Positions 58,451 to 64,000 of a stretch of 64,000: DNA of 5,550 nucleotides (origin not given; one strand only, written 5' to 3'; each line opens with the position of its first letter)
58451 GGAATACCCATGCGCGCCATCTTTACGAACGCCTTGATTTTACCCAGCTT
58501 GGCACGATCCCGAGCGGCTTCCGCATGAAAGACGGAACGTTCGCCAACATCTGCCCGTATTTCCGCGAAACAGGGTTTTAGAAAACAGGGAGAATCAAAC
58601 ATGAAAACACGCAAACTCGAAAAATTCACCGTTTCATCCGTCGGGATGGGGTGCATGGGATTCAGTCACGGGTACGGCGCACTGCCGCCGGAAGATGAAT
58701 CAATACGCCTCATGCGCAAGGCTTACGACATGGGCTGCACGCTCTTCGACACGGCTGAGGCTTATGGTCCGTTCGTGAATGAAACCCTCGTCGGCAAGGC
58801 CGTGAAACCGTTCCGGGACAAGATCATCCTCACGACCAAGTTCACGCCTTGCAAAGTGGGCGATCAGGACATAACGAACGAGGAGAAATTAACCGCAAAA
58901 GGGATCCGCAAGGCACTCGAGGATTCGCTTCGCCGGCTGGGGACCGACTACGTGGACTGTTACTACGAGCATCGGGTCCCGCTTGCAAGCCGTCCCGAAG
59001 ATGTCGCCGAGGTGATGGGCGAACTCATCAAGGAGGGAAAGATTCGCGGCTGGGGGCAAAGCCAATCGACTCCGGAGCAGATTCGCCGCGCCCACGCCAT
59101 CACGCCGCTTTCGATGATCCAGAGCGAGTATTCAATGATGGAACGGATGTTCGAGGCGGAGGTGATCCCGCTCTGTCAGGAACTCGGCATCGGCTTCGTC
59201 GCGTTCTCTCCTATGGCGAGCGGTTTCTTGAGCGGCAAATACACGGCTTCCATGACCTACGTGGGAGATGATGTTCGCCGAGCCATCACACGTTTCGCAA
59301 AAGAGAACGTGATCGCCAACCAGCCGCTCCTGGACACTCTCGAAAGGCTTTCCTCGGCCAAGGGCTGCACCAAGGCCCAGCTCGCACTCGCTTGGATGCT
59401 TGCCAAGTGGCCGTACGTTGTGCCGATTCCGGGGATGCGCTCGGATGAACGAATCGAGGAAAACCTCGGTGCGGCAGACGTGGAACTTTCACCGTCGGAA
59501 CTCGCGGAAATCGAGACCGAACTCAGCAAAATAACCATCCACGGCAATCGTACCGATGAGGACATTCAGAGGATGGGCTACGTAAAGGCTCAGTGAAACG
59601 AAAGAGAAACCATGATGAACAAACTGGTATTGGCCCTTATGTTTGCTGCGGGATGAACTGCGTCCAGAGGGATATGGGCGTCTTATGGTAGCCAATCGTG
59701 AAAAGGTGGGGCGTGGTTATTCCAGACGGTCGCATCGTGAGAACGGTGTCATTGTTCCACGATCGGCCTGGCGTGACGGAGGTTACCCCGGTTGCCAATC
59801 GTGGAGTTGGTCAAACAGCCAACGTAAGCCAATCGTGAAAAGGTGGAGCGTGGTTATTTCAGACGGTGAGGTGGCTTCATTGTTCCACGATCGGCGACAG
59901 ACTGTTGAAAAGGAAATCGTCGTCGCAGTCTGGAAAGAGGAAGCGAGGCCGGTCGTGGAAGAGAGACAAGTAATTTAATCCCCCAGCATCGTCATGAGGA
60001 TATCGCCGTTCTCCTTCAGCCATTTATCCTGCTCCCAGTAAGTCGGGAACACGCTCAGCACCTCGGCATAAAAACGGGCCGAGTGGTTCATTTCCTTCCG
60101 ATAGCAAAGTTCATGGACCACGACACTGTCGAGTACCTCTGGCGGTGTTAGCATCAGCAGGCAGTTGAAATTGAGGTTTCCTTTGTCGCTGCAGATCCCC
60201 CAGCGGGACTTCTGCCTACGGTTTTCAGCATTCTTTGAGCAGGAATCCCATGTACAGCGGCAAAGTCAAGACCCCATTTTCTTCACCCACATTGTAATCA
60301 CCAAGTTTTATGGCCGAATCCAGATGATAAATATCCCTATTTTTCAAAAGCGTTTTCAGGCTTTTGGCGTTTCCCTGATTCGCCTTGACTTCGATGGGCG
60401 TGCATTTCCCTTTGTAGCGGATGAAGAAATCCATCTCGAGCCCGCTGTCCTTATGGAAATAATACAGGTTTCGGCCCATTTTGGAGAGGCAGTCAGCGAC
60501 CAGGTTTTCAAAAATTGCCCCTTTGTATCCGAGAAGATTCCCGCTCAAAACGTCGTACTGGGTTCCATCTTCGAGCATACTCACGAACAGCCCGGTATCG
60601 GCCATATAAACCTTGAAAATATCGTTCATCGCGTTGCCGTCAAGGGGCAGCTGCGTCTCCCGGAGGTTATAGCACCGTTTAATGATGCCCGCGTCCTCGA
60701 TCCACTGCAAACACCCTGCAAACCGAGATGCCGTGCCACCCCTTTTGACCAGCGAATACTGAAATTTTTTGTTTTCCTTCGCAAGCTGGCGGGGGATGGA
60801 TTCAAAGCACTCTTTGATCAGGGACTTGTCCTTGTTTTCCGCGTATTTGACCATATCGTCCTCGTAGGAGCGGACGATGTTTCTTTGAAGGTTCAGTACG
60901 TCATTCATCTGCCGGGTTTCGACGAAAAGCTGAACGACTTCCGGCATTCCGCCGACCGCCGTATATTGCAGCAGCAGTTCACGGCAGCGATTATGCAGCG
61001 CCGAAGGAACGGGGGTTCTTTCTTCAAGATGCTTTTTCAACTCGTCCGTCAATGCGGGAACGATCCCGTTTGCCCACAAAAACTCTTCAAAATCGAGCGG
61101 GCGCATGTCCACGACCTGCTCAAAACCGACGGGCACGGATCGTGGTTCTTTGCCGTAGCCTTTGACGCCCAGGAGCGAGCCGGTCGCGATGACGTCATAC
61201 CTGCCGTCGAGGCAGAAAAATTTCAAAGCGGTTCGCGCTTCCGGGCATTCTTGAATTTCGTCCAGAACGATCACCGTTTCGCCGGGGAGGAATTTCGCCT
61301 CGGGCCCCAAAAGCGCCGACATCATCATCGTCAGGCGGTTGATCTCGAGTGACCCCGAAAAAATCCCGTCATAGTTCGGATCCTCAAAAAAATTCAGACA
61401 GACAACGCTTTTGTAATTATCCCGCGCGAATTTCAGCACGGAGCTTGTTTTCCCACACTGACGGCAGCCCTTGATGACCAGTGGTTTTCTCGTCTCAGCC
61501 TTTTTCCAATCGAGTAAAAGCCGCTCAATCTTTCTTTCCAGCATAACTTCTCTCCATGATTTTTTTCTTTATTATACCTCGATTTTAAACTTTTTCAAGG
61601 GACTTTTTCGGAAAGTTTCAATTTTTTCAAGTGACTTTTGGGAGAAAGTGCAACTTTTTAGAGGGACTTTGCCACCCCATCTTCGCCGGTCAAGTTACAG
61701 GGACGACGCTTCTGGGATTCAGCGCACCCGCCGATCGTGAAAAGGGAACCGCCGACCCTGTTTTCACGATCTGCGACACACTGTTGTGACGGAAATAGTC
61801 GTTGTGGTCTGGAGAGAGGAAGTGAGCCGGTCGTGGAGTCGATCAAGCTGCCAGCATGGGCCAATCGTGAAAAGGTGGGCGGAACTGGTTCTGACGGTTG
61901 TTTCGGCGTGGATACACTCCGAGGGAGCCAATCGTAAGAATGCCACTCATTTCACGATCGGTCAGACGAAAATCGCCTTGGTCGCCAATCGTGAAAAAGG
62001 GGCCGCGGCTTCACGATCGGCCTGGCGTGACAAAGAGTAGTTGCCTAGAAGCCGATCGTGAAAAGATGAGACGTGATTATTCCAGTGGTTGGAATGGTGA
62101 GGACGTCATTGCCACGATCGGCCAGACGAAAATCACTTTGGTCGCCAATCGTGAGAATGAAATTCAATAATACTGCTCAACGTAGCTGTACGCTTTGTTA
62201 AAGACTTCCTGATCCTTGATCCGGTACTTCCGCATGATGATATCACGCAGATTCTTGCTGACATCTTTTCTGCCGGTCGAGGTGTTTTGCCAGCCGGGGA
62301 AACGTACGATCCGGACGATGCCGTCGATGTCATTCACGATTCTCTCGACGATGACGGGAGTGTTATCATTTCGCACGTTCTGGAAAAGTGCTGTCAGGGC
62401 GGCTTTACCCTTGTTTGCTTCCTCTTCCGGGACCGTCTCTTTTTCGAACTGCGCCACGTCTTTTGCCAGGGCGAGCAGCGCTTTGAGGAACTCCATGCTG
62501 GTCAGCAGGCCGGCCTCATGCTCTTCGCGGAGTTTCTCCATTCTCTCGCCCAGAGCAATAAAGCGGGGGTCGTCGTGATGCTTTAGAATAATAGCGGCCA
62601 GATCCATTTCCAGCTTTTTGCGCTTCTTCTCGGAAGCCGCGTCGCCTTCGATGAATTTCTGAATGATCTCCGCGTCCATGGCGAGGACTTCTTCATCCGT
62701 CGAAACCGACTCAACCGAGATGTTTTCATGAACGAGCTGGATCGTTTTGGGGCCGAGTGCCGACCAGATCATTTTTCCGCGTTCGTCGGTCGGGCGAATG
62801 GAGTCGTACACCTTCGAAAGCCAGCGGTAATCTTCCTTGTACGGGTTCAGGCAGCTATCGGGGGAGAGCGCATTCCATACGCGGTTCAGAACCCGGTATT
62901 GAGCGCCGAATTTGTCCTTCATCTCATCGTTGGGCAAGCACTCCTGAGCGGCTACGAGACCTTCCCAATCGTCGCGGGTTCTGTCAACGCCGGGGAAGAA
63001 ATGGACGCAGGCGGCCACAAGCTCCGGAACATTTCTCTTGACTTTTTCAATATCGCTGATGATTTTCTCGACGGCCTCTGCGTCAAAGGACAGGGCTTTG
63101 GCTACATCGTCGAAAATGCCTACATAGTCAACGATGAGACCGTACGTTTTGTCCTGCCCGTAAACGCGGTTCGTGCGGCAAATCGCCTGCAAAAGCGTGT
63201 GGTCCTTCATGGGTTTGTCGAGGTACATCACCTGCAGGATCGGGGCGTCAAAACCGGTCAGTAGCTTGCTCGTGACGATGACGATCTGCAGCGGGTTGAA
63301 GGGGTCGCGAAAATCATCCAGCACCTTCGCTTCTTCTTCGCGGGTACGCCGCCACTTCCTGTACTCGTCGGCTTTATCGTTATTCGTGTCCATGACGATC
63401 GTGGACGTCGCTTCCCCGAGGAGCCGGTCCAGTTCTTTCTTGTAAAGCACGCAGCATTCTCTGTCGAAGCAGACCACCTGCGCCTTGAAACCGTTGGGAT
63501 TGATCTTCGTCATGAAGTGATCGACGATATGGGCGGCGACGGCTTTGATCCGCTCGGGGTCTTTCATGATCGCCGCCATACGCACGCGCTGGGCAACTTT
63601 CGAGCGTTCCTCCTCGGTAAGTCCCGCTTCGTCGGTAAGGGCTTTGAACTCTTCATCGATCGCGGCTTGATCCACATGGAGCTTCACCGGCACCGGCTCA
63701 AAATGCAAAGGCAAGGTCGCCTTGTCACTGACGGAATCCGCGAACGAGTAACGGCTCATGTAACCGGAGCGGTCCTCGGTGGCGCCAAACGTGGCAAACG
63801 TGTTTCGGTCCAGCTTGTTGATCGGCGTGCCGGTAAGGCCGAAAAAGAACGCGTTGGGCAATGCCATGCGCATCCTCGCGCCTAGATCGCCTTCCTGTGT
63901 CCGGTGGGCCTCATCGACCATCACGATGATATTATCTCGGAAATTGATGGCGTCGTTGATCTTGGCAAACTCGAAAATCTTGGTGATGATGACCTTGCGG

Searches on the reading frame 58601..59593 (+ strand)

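Call 71: search_protein_families(library=pfam, proteins=[window:58601-59593:+], max_evalue=0.001)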
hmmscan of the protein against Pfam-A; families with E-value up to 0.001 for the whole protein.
window:58601-59593:+ (331 aa): 1 family
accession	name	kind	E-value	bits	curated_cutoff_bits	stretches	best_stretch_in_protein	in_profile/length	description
PF00248.27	Aldo_ket_red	-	1.5e-72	244.6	24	1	14-305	2-287/291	Aldo/keto reductase family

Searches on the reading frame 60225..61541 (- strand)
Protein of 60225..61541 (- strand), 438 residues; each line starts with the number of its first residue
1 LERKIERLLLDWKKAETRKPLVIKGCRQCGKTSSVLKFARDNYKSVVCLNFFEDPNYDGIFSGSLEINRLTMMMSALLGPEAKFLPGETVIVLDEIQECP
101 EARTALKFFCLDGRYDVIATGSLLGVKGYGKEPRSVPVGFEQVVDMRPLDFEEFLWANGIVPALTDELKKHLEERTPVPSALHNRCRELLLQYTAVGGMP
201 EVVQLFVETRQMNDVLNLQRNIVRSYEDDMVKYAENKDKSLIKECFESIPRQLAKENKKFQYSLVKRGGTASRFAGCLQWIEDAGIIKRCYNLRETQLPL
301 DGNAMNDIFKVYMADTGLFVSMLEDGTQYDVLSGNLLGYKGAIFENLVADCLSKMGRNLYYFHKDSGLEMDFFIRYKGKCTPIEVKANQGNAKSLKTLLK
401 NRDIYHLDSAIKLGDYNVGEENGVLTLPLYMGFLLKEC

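Call 63: search_protein_families(library=padloc, proteins=[window:60225-61541:-], max_evalue=0.001)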
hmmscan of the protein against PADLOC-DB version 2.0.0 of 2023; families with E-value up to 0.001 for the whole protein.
window:60225-61541:- (438 aa): 7 families
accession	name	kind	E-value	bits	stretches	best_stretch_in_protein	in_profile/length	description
PDLC04786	PDC-S01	-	4.4e-154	511.4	1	1-436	3-433/439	-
PDLC04792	PDC-S01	-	2.1e-125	416.9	1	1-437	2-435/452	-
PDLC04788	PDC-S01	-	5.7e-81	270.7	1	2-432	3-434/448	-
PDLC04787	PDC-S01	-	2.2e-21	74.2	1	16-405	25-379/412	-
PDLC04789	PDC-S01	-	7.7e-14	49.5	1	13-396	12-350/375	-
PDLC04790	PDC-S01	-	8.2e-12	42.5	1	83-398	73-379/422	-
PDLC04791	PDC-S01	-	1.1e-07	28.9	1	192-405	160-367/395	-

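Call 64: search_protein_families(library=ncbifam, proteins=[window:60225-61541:-], max_evalue=0.001)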
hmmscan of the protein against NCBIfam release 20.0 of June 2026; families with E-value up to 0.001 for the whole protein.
window:60225-61541:- (438 aa): 0 families

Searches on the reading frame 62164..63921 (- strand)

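Call 64: search_protein_families(library=ncbifam, proteins=[window:62164-63921:-], max_evalue=0.001)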
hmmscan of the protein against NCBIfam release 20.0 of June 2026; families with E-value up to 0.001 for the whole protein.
window:62164-63921:- (585 aa): 3 families
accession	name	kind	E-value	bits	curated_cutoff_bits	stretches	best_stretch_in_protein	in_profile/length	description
TIGR00348.1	hsdR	subfamily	1.3e-77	261.9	284.55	1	1-278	376-666/674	HsdR family type I site-specific deoxyribonuclease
NF046051.1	restrict_EcoAI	equivalog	5.5e-13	48.2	550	1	2-289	280-550/768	EcoAI/FtnUII family type I restriction enzme subunit R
NF053632.1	heli_RadD_YejH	equivalog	0.00079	17.8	720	0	195-272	285-360/573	DNA repair helicase RadD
